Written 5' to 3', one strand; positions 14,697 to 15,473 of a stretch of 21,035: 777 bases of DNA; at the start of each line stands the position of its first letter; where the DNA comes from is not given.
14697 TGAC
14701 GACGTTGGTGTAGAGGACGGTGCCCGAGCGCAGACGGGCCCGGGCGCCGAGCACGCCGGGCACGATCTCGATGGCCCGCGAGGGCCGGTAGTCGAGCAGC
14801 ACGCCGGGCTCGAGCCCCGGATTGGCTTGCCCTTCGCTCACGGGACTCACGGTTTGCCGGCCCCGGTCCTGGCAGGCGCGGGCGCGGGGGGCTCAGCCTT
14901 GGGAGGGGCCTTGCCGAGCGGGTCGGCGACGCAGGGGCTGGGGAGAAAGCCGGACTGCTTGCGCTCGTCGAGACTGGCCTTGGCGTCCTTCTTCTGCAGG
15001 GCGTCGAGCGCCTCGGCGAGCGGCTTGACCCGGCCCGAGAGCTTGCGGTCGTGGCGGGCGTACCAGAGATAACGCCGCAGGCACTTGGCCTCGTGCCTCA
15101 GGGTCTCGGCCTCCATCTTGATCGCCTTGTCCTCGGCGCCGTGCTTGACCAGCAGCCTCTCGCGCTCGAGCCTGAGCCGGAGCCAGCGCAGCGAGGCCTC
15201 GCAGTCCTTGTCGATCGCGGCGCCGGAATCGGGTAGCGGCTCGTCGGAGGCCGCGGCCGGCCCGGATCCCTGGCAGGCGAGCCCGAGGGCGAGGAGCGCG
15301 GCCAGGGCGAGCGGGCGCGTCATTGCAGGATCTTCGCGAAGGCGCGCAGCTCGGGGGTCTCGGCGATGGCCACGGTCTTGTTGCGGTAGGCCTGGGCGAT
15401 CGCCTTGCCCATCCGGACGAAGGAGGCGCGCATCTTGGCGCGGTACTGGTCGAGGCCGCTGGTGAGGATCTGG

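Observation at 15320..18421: Tandem paralogous HEAT-repeat proteins with a shared, unrecognised C-terminal motif inside a glycan-modification operon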

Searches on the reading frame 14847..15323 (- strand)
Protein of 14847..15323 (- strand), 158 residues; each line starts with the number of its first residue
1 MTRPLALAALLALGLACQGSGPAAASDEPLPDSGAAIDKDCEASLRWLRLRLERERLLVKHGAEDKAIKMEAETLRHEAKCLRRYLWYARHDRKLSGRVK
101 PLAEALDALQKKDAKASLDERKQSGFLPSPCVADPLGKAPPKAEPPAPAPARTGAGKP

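Call 6: search_protein_families(library=pfam, proteins=[window:14850-15323:-], max_evalue=0.01)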
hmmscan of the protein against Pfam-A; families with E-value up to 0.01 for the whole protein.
seq(158 aa): 0 families

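Call 7: search_protein_families(library=ncbifam, proteins=[window:14850-15323:-], max_evalue=0.01)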
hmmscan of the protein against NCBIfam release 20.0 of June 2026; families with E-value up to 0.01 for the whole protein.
seq(158 aa): 0 families

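Call 79: search_protein_families(library=padloc, proteins=[window:14847-15323:-], max_evalue=0.01)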
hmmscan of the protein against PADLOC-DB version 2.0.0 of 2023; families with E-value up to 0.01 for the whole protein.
window:14847-15323:- (158 aa): 0 families
